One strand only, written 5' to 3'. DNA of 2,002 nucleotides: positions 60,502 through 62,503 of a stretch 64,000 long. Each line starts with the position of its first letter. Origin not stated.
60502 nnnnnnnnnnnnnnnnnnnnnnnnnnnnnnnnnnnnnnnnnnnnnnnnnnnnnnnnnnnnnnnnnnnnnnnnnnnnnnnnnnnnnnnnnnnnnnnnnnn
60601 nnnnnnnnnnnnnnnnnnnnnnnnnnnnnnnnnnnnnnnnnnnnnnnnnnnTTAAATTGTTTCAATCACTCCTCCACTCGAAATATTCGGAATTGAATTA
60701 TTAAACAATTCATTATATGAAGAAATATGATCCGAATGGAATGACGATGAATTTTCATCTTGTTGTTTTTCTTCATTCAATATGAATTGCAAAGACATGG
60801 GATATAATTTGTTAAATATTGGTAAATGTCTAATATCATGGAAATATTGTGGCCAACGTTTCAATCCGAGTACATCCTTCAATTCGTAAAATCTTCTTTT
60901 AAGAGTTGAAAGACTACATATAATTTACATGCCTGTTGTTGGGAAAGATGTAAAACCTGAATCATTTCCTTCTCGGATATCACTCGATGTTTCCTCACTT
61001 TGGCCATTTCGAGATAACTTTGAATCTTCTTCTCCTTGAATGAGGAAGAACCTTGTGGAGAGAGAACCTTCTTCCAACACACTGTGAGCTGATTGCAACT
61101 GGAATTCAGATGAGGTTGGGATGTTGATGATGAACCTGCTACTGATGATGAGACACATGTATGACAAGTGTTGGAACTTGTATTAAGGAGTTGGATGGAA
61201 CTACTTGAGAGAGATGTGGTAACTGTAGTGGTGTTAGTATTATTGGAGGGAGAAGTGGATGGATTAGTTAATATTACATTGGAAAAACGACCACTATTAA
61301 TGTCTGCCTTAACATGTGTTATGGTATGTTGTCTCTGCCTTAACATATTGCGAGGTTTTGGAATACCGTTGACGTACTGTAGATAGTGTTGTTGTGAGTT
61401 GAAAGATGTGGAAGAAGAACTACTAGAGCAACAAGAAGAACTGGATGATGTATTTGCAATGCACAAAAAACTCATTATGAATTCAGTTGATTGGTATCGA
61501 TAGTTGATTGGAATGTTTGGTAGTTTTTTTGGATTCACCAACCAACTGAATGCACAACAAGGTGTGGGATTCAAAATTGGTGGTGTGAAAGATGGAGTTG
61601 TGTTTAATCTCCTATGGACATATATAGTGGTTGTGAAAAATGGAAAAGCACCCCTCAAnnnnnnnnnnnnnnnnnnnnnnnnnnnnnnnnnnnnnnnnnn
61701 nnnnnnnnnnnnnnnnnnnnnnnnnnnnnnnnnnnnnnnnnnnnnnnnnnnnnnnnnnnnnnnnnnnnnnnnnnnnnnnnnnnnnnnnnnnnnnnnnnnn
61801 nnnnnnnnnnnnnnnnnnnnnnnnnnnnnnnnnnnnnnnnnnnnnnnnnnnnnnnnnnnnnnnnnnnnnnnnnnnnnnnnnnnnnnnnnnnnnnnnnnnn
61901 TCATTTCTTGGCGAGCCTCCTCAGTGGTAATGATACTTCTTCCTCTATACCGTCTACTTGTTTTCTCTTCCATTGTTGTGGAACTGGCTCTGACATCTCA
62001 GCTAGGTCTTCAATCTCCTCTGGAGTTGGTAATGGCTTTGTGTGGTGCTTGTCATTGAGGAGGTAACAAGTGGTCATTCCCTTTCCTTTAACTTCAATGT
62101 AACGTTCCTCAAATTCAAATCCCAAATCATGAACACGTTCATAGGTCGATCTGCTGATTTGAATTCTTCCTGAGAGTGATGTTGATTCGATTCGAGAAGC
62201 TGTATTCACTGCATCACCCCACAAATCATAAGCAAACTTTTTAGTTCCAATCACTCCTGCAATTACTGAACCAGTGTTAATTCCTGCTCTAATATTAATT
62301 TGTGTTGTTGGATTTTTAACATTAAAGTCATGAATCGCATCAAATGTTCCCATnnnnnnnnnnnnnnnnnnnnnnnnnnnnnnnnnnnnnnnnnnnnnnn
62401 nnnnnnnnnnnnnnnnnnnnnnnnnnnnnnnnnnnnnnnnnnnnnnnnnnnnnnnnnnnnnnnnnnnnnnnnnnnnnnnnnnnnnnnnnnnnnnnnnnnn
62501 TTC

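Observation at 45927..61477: Local expansion of small RWP-RK-like transcription-factor genes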

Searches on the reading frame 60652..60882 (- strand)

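Call 3: search_protein_families(library=pfam, max_evalue=10, proteins=[window:60652-60882:-])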
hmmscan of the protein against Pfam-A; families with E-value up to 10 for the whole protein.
window:60652-60882:- (76 aa): 1 family
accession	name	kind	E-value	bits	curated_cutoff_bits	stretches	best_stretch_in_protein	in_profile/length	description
PF16417.11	CNOT1_TTP_bind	-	0.039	13.6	27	1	7-44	150-187/189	CCR4-NOT transcription complex subunit 1 TTP binding domain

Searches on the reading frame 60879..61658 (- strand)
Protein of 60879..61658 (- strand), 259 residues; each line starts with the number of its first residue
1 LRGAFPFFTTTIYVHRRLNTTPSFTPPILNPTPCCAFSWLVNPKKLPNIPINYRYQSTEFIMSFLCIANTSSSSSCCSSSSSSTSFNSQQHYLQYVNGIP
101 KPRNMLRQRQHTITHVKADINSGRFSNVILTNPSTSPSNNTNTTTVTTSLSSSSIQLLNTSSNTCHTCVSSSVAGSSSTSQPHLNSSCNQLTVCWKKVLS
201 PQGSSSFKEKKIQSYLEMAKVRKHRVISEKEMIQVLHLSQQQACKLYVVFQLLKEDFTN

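Call 3: search_protein_families(library=pfam, max_evalue=10, proteins=[window:60879-61658:-])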
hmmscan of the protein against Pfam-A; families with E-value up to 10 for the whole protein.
window:60879-61658:- (259 aa): 1 family
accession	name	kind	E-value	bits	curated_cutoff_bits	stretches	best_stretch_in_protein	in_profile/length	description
PF15261.11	JHY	-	0.016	16.1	27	1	75-117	42-84/124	Jhy protein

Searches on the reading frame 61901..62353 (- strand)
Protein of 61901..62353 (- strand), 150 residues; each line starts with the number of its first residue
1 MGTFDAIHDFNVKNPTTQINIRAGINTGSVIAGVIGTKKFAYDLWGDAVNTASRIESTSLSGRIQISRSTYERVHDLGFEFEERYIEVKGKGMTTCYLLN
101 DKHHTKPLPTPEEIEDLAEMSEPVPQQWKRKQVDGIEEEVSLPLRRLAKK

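Call 62: search_protein_families(library=pfam, max_evalue=0.001, proteins=[window:61901-62353:-])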
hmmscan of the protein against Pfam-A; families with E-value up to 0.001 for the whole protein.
window:61901-62353:- (150 aa): 1 family
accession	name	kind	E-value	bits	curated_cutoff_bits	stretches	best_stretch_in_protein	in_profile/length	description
PF00211.25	Guanylate_cyc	-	7.8e-28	97.8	21.9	1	4-100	86-182/183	Adenylate and Guanylate cyclase catalytic domain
